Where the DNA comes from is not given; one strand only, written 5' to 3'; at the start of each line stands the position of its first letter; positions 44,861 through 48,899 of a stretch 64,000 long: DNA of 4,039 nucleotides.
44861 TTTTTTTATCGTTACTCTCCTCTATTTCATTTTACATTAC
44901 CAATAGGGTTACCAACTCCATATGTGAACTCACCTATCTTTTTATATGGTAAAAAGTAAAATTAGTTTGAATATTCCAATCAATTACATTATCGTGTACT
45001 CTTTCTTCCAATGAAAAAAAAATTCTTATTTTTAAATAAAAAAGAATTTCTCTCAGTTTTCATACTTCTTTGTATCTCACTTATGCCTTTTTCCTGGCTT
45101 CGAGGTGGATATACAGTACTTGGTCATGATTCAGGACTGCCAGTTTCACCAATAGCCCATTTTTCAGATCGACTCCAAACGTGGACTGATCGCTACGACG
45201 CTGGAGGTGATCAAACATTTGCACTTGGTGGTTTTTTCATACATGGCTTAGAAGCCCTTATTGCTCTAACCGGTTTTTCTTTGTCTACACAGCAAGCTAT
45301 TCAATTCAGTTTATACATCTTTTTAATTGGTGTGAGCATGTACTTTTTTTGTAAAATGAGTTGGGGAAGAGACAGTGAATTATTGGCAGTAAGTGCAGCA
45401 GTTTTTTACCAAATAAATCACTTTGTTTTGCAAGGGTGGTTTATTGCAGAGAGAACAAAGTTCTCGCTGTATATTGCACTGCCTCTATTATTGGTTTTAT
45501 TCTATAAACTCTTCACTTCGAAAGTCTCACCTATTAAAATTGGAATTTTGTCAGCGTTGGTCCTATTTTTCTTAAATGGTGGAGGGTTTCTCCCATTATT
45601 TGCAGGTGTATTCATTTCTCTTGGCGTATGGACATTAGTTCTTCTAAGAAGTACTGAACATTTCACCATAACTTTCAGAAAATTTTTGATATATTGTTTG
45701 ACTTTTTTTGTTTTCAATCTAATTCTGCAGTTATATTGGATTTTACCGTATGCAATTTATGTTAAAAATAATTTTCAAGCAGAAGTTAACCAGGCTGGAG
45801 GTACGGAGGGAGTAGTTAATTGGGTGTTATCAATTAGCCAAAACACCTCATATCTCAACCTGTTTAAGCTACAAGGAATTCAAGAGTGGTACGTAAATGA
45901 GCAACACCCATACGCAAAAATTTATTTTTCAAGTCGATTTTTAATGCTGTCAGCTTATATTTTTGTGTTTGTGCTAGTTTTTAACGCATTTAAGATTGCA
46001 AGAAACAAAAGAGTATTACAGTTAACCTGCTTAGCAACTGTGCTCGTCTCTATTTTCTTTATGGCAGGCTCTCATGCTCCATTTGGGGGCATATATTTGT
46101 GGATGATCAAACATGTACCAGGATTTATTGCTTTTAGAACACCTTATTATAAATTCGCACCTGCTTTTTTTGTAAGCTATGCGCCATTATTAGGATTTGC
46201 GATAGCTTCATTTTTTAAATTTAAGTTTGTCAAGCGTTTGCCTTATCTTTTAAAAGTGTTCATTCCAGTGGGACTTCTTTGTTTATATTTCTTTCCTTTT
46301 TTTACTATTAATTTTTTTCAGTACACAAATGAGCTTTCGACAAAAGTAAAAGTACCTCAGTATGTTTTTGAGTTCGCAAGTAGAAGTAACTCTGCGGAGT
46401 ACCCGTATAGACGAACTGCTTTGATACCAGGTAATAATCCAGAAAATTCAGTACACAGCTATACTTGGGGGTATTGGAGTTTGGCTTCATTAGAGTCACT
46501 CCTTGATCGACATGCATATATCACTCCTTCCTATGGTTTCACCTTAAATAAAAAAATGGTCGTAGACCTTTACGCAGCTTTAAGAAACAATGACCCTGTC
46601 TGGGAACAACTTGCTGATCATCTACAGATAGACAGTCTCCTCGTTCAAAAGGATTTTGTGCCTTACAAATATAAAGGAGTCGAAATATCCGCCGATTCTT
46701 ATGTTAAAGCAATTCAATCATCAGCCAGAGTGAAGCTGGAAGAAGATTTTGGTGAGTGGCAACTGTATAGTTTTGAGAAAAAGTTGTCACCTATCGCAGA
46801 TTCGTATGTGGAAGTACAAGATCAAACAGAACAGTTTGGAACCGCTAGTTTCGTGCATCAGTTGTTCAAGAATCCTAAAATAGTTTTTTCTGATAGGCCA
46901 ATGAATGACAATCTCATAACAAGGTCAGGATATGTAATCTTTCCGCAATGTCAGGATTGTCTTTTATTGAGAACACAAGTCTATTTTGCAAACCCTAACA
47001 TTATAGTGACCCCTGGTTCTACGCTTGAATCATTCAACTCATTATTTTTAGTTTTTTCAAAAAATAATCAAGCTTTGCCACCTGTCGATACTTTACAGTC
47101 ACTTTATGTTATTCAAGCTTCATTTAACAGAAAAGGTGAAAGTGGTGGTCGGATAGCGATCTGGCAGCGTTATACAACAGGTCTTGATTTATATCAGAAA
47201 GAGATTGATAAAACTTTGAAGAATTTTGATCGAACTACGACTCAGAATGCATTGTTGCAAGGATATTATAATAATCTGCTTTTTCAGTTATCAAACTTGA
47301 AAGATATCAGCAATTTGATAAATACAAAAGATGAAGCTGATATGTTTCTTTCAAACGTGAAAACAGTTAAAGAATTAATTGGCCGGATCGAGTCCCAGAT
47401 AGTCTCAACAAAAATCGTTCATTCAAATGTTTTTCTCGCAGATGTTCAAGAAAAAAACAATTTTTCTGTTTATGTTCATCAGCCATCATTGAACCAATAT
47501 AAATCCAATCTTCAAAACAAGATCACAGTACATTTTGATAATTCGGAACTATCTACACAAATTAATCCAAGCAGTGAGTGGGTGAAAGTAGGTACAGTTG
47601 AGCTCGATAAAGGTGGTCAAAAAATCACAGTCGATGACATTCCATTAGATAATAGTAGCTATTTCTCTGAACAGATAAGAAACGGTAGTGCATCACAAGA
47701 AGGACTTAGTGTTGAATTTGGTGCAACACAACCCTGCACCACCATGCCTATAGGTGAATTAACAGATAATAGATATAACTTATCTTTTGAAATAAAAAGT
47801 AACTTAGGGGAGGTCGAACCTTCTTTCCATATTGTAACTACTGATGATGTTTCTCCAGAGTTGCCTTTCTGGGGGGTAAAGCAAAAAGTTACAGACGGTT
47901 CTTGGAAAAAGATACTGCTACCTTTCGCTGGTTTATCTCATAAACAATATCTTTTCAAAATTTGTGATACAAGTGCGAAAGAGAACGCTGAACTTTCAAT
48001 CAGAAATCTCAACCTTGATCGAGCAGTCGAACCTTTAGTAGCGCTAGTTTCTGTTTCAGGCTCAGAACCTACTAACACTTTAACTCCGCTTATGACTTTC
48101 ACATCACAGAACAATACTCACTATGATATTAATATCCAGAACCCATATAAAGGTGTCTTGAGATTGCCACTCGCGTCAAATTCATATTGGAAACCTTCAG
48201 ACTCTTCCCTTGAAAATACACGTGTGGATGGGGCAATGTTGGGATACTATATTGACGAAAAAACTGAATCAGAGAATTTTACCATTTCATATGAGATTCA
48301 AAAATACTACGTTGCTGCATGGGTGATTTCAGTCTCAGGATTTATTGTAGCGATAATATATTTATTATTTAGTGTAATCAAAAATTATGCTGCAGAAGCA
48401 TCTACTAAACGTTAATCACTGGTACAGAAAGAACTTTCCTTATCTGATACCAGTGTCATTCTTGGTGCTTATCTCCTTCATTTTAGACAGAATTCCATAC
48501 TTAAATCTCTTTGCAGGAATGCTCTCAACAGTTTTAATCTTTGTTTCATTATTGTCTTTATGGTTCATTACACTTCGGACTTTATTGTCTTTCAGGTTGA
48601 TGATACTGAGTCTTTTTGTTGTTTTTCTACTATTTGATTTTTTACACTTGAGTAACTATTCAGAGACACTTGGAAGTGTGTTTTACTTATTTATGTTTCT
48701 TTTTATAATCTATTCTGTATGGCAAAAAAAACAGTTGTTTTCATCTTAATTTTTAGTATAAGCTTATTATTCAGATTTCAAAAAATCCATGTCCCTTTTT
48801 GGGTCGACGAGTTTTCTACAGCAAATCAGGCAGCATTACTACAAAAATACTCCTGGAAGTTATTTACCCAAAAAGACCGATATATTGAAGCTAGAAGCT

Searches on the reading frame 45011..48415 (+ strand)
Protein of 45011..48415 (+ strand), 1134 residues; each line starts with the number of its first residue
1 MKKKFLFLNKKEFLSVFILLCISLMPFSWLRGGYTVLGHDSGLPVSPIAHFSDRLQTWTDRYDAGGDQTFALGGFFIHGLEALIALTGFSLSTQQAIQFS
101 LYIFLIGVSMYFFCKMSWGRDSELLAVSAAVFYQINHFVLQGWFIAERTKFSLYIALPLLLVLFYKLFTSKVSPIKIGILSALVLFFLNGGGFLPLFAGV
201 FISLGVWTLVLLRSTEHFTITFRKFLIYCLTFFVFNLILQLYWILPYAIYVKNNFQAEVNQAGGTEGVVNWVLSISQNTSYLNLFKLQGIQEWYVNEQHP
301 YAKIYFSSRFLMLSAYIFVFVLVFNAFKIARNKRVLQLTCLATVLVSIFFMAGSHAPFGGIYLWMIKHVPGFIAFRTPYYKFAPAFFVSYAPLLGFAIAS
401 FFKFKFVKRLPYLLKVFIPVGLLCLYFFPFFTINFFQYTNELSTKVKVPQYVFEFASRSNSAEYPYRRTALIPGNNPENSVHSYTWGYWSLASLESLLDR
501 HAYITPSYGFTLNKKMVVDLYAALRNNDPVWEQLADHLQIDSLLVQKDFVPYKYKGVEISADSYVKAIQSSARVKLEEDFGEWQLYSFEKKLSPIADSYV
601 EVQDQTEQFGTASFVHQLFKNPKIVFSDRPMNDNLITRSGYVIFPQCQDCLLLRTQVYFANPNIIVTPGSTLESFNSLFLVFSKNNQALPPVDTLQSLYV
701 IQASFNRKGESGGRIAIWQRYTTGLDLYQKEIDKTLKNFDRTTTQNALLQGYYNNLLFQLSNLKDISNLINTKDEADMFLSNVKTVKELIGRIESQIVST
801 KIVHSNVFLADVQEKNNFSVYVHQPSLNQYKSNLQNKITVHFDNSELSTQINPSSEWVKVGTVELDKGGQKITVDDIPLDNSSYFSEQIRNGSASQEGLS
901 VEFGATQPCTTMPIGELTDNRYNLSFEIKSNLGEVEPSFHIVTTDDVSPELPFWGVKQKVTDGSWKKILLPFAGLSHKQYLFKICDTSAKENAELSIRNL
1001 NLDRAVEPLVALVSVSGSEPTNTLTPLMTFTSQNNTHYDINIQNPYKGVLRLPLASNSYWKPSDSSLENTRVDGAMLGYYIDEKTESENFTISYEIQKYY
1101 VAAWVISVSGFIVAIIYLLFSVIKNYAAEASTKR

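Call 5: search_protein_families(library=pfam, proteins=[window:45011-48415:+], max_evalue=0.1)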
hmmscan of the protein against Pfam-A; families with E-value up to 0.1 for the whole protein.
window:45011-48415:+ (1134 aa): 2 families
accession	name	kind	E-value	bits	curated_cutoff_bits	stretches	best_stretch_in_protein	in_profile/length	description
PF22356.1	MACPF_b-prism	-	0.014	15.6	26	0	944-1002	52-108/150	MACPF/perforin-like, beta-prism domain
PF25275.1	Golvesin_C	-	0.015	15.8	31.6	1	804-876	41-115/132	Golvesin C-terminal domain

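Call 6: search_protein_families(library=ncbifam, proteins=[window:45011-48415:+], max_evalue=0.1)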
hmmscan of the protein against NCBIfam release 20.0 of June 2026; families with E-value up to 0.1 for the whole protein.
window:45011-48415:+ (1134 aa): 1 family
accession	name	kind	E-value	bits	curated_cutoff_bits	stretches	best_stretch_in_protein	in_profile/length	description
NF053599.1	transp_MmpA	equivalog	0.074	11.6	210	0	310-377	250-317/543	MmpA family trehalose lipid delivery protein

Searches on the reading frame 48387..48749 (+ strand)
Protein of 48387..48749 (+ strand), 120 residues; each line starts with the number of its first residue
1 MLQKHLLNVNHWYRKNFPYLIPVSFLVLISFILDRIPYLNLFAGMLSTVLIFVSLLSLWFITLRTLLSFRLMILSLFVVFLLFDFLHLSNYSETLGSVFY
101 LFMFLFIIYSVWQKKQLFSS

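Call 5: search_protein_families(library=pfam, proteins=[window:48387-48749:+], max_evalue=0.1)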
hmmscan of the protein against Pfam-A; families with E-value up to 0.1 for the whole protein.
window:48387-48749:+ (120 aa): 0 families

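Call 6: search_protein_families(library=ncbifam, proteins=[window:48387-48749:+], max_evalue=0.1)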
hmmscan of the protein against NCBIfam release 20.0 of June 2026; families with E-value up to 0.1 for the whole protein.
window:48387-48749:+ (120 aa): 0 families

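Call 42: search_protein_families(library=pfam, alignment_id=A3, max_evalue=10)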
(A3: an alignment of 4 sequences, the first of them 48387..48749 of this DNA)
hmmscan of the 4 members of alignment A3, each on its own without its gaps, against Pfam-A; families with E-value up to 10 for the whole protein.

A. member 1, window:48387-48749:+ (120 aa): 1 family
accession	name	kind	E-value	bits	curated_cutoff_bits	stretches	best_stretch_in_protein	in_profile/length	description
PF02656.20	DUF202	-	8.2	7.4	23.4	1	64-113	8-61/68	Domain of unknown function (DUF202)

B. families by the number of members that match (of 4 scanned): 7 families
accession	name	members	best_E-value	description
PF02656.20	DUF202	2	1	Domain of unknown function (DUF202)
PF11992.13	TgpA_N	1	0.27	TgpA N-terminal domain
PF07274.17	DUF1440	1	1.4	Protein of unknown function (DUF1440)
PF00420.29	Oxidored_q2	1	2.9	NADH-ubiquinone/plastoquinone oxidoreductase chain 4L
PF10990.13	DUF2809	1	3.1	Protein of unknown function (DUF2809)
PF17717.6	DUF5562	1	3.6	Family of unknown function (DUF5562)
PF09843.14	DUF2070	1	4.7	Predicted membrane protein (DUF2070)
